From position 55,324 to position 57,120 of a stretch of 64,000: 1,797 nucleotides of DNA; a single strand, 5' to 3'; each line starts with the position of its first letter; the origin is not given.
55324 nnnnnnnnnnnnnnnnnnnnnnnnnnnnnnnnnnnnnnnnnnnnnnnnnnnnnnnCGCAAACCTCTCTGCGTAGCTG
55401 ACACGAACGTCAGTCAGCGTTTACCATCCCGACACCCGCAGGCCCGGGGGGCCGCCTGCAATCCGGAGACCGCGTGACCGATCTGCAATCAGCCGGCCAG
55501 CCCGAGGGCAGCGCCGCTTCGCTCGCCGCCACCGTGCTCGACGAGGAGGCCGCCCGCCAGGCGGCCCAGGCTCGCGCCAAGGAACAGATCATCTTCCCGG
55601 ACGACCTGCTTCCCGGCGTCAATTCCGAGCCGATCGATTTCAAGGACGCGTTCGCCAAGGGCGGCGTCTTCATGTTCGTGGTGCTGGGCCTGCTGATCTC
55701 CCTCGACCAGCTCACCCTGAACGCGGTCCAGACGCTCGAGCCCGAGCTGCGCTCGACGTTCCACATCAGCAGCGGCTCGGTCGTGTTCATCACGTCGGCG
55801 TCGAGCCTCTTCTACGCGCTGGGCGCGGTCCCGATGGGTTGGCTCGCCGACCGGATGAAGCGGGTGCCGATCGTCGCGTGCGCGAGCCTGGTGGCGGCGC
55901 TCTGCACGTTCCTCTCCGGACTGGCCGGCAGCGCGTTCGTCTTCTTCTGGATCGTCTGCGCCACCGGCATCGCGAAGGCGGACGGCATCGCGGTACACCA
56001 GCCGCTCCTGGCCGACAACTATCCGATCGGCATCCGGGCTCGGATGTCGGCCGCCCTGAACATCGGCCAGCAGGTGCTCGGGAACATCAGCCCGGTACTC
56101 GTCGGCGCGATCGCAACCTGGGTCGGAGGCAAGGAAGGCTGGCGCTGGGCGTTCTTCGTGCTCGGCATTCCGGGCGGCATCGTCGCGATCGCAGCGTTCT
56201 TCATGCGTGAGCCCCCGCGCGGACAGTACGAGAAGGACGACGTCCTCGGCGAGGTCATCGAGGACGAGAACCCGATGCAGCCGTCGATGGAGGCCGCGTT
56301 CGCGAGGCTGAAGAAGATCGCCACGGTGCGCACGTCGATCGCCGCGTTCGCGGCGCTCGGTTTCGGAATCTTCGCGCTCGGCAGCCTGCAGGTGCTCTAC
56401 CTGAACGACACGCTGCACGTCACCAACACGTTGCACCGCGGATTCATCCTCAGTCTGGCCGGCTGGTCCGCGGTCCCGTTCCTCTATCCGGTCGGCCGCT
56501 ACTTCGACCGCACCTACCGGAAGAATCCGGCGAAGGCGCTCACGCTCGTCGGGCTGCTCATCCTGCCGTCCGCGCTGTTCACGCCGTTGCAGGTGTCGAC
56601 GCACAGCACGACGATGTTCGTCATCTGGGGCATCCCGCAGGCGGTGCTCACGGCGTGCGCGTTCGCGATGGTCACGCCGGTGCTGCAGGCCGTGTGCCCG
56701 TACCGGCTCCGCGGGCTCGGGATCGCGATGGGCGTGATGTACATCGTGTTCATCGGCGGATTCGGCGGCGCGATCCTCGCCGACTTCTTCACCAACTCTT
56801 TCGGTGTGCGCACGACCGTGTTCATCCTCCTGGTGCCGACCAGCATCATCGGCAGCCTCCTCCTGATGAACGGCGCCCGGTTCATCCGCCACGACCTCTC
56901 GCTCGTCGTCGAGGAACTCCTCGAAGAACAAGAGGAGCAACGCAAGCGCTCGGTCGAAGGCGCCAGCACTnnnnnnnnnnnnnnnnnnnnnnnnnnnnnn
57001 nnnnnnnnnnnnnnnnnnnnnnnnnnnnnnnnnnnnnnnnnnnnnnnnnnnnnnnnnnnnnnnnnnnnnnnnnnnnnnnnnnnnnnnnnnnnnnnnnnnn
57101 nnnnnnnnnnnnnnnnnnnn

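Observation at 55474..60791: Liv-type ABC importer collapsed into two polypeptides, one of which carries a complete MFS transporter domain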

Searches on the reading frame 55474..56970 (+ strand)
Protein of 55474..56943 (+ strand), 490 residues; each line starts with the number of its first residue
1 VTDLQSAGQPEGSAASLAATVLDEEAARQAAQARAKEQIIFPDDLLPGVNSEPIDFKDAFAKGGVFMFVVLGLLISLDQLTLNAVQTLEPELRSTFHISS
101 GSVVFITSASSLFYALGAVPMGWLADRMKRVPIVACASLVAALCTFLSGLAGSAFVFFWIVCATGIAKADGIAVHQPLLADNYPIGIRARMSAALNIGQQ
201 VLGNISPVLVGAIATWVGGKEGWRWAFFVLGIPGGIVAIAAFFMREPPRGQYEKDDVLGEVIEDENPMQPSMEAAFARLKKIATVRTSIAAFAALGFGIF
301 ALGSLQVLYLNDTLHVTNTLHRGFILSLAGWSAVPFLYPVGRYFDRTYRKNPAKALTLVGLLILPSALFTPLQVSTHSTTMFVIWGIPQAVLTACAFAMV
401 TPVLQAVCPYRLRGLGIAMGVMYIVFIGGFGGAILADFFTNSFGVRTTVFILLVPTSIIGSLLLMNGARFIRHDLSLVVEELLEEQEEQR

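Call 12: search_protein_representatives(protein=window:55474-56943:+)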
Query: 490 residues. Proteins with E-value up to 0.001 (for the whole library): 3930; up to 1e-10: 858; up to 1e-30: 161. The best 150 are listed.
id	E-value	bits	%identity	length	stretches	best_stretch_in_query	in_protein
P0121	1.8e-125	436.0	47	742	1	13-489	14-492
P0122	6.2e-119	414.4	64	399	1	67-377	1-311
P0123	2.2e-114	399.4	68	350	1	157-439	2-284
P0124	4.7e-109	381.8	46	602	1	58-488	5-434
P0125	2.8e-104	366.1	41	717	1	15-489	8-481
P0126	8.3e-103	361.2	67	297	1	67-342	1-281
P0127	6.0e-99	348.5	46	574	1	44-453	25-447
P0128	2.1e-87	310.4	92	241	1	334-490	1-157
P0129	1.9e-85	304.0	83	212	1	67-234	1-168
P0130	3.3e-84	299.9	46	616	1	165-488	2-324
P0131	3.7e-82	293.1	37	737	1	15-489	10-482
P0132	3.5e-80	286.6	38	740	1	11-488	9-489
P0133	1.5e-78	281.3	56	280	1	45-302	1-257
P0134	1.5e-78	281.3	70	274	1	8-191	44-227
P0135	2.7e-78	280.4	43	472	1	5-404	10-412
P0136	9.4e-78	278.6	35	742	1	8-490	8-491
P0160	4.1e-59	217.2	31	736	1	6-489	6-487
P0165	3.4e-57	210.8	31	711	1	41-489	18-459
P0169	4.2e-56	207.2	33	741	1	16-490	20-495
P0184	5.2e-52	193.8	34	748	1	11-478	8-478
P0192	4.8e-49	184.0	33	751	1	7-487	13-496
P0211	1.2e-41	159.6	28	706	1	57-489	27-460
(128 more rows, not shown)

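Call 22: search_protein_families(library=ncbifam, proteins=[window:55474-56943:+], max_evalue=0.001)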
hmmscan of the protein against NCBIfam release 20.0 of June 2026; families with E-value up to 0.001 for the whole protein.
window:55474-56943:+ (490 aa): 21 families
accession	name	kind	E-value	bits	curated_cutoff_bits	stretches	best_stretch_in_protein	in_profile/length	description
TIGR00893.1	2A0114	subfamily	2.9e-20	72.6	395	1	90-464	18-395/399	D-galactonate transporter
TIGR00881.1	2A0104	subfamily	2.4e-17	63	407.75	1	85-434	14-360/379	phosphoglycerate transporter protein PgtP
TIGR00895.1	2A0115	subfamily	4.6e-13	48.9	418.55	1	69-275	20-221/398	aromatic acid/H+ symport family MFS transporter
TIGR00883.1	2A0106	subfamily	3.2e-11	42.9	443.45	2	66-222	224-387/400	metabolite/H+ symporter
NF008314.0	PRK11102.1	equivalog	6e-11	42.2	303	1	65-243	9-183/396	Bcr/CflA family multidrug efflux MFS transporter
NF053813.1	MFS_TcaB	equivalog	1.2e-08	34.2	475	1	65-262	5-199/396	putative multidrug effflux MFS transporter TcaB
TIGR00894.1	2A0114euk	subfamily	1.6e-08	33.5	626.45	1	96-328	71-305/465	Na(+)-dependent inorganic phosphate cotransporter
NF003024.0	PRK03893.1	subfamily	4.5e-08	32.3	604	1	85-304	40-246/497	sialate:H+ symport family MFS transporter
NF000391.1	EmrB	exception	8.3e-08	31.3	925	1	99-240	46-180/501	multidrug efflux MFS transporter permease subunit EmrB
TIGR00880.1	2_A_01_02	superfamily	1.7e-07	31.5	131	1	114-244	7-137/141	multidrug resistance protein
TIGR00898.1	2A0119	subfamily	6.7e-07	28.5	550.75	1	111-249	133-267/506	cation transport protein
TIGR00711.1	efflux_EmrB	subfamily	7.3e-07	28.3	230.2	1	67-259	3-192/485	DHA2 family efflux MFS transporter permease subunit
NF007792.0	PRK10489.1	equivalog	1.6e-06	27.4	324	1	69-240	230-398/419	enterobactin transporter EntS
TIGR00710.1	efflux_Bcr_CflA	subfamily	1.1e-05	25.1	200.9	1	67-256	6-190/385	Bcr/CflA family efflux MFS transporter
NF047787.1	PhglyTportPgtP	equivalog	1.4e-05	24.1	750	1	89-266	52-228/451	phosphoglycerate transporter PgtP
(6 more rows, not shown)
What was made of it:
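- On MFS anion:cation symporter family (DgoT, TIGR00893): 72.6 bits against a cutoff of 395 (call 22).
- Closest known: MFS anion:cation symporter and related families. Same: End-to-end match to the TIGR00893 profile (call 22).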

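Call 23: search_solved_structures(query=window:55474-56943:+, max_evalue=1)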
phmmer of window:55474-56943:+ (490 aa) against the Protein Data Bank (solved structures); distinct sequences matched with E-value up to 1: 6.
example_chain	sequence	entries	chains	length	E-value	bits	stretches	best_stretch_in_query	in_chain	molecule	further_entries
6e8j_A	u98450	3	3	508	2.8e-06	29.7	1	67-220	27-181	Major facilitator family transporter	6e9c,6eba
8zal_J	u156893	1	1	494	7.8e-06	28.3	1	84-240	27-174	Multidrug export protein EmrB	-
8zar_J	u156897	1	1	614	8.3e-06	28.2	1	84-240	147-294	Multidrug export protein EmrB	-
6g9x_A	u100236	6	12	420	0.00051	22.3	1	80-250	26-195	Major facilitator superfamily MFS_1 | L-lactate transporter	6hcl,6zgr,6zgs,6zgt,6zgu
6e9n_A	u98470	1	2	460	0.018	17.2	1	89-462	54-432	D-galactonate transport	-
6e9o_B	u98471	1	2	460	0.019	17.1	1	89-462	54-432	D-galactonate transport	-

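Call 31: list_cluster_members(proteins=[P0121, P0125, P0131, P0136, P0160, P0165, P0169, P0184, P0192, P0211])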
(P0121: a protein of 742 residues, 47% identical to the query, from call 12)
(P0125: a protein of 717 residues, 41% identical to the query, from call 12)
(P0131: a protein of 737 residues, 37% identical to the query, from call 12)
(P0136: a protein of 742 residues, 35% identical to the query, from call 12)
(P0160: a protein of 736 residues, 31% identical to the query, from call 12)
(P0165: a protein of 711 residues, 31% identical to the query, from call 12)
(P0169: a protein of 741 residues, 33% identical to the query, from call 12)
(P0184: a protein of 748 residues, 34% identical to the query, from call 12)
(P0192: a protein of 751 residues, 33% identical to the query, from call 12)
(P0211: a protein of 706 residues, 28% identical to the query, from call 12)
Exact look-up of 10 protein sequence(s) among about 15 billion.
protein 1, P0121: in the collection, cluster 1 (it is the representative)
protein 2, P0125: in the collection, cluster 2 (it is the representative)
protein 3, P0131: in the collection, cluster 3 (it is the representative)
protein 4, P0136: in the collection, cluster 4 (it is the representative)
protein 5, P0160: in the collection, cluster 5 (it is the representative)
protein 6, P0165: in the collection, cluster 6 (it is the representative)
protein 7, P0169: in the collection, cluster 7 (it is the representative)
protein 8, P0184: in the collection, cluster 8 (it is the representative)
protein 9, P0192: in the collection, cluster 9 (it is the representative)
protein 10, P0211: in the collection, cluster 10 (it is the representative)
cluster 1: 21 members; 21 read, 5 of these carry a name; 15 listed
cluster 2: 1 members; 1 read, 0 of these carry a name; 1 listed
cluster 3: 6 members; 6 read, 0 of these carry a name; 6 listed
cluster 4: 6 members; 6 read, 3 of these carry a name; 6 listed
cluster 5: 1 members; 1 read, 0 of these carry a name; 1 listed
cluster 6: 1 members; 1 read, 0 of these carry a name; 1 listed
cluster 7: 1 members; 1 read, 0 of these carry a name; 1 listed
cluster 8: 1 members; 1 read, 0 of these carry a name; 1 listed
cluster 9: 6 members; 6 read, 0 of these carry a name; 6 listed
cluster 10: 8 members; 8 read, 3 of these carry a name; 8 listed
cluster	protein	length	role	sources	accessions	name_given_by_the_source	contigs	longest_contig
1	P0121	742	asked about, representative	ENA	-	-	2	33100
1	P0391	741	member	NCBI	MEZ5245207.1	MAG: MFS transporter [Acidimicrobiales bacterium]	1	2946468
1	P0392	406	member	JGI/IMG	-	ABC-type branched-subunit amino acid transport system ATPase component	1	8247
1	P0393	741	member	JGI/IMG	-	ABC-type branched-subunit amino acid transport system ATPase component/predicted MFS ...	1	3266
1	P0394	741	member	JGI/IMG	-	ABC-type branched-subunit amino acid transport system ATPase component/predicted MFS ...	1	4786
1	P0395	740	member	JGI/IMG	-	ABC-type branched-subunit amino acid transport system ATPase component/predicted MFS ...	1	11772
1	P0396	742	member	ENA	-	-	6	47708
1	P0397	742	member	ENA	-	-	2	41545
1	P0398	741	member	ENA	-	-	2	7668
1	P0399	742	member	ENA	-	-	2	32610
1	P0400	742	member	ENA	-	-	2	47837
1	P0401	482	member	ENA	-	-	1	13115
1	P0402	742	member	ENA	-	-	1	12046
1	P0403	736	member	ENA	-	-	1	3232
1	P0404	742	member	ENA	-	-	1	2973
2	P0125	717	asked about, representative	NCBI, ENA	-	-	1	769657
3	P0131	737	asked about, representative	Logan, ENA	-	-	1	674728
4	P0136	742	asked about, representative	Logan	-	-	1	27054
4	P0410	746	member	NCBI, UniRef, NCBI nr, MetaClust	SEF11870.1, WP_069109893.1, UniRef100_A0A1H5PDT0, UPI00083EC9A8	ATP-binding protein [Jiangella alba] | ABC-type branched-chain amino acid transport system, ATPase component n=1 Tax=Jiangella ... | status=active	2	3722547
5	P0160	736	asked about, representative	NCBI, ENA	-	-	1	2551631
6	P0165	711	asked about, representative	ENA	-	-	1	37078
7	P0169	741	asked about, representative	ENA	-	-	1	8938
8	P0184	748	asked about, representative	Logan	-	-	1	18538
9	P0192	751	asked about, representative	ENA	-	-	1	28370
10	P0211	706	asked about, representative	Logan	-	-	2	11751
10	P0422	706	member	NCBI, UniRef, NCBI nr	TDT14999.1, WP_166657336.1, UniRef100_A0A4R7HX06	ABC-type branched-subunit amino acid transport system ATPase component [Ilumatobacter ... | ABC-type branched-subunit amino acid transport system ATPase component n=1 ... | MFS transporter [Ilumatobacter fluminis]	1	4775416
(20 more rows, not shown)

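Call 47: find_encoding_contigs(protein=P0410, flank=8000, max_places=1)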
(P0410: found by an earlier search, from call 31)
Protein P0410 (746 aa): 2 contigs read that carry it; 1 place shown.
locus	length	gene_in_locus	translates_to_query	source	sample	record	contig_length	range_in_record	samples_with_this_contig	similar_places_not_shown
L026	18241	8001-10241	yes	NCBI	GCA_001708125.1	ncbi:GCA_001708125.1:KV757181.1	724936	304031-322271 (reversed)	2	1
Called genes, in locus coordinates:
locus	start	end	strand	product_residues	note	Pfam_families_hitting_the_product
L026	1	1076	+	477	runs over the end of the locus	PF00171:Aldedh, PF05893:LuxC (faint)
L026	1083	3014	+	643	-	PF02727:Cu_amine_oxidN2, PF21994:AGAO-like_N2, PF02728:Cu_amine_oxidN3, PF01179:Cu_amine_oxid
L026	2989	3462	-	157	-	PF13404:HTH_AsnC-type, PF13412:HTH_24, PF01037:AsnC_trans_reg, PF22482:AsnC_trans_reg_3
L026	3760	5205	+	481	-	PF01425:Amidase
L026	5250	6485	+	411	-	PF12697:Abhydrolase_6 (weak)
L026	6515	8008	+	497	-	PF13458:Peripla_BP_6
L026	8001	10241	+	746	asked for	PF00083:Sugar_tr (faint), PF07690:MFS_1, PF00005:ABC_tran, PF13304:AAA_21 (faint)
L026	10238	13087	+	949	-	PF02653:BPD_transp_2, PF00005:ABC_tran, PF12399:BCA_ABC_TP_C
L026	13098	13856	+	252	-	PF23441:SDR (weak), PF00106:adh_short, PF01370:Epimerase (weak), PF08659:KR, PF13561:adh_short_C2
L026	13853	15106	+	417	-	PF01041:DegT_DnrJ_EryC1 (weak), PF00282:Pyridoxal_deC, PF00266:Aminotran_5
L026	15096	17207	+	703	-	PF05378:Hydant_A_N, PF01968:Hydantoinase_A, PF19278:Hydant_A_C (weak)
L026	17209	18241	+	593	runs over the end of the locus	PF02538:Hydantoinase_B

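Call 48: find_encoding_contigs(protein=P0422, flank=8000, max_places=1)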
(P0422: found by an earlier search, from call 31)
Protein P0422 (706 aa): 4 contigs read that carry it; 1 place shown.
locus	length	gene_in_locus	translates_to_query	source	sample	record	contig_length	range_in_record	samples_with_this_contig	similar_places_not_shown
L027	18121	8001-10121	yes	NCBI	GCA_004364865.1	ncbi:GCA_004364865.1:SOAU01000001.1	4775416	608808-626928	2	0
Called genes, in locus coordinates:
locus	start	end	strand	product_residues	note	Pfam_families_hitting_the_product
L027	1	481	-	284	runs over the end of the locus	PF00561:Abhydrolase_1, PF07819:PGAP1 (faint), PF12146:Hydrolase_4, PF12697:Abhydrolase_6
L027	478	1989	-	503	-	PF00884:Sulfatase, PF01663:Phosphodiest (faint), PF16347:SGSH_C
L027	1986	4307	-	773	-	PF22422:MGH1-like_GH (faint), PF17389:Bac_rhamnosid6H, PF17390:Bac_rhamnosid_C (weak)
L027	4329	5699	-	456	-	-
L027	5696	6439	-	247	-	PF00440:TetR_N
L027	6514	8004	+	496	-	-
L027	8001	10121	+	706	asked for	PF07690:MFS_1, PF00005:ABC_tran, PF13304:AAA_21 (faint)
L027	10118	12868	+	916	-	PF02653:BPD_transp_2, PF00005:ABC_tran, PF13304:AAA_21 (faint), PF12399:BCA_ABC_TP_C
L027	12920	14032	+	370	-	PF01381:HTH_3, PF12844:HTH_19 (weak), PF13560:HTH_31, PF07883:Cupin_2 (weak)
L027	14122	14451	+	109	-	PF01258:zf-dskA_traR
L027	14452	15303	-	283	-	-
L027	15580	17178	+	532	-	PF01476:LysM (weak)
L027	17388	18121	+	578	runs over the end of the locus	PF00425:Chorismate_bind, PF01063:Aminotran_4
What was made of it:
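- Cultured Jiangella and Ilumatobacter carry it (calls 31, 47, 48). Isolate genomes carry it too (calls 31, 47, 48).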

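Call 53: predict_structure(alignment_id=A3)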
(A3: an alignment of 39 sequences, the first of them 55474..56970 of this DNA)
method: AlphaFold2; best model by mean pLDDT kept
length: 499 residues; sequences in the alignment: 39
mean_pLDDT: 74.5   pTM: 0.72
mean pLDDT of the five models: 74.5, 71.8, 71.4, 69.0, 66.5
residues with pLDDT >= 90: 43; 70-90: 305; 50-70: 93; < 50: 58
segments of 3 or more residues with pLDDT < 50: 1-12, 36-50, 257-274, 409-417
pLDDT, mean of each block of 10 residues (from residue 1): 34 60 74 51 44 72 84 86 85 90 86 78 78 91 92 91 89 77 73 76 86 86 88 90 82 54 41 50 65 71 85 87 86 81 73 78 84 86 87 73 53 45 61 83 87 85 80 64 62 59
secondary structure, 60 per line:
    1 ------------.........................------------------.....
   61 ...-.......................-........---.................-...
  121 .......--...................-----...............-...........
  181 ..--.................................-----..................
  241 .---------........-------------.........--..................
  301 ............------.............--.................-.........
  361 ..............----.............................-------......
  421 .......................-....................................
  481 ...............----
elements in order: H13-37 H56-63 H65-87 H89-96 H100-116 H118-127 H130-148 H154-168 H170-182 H185-217 H223-241 H251-258 H272-280 H283-312 H319-331 H334-350 H352-374 H379-407 H415-443 H445-495
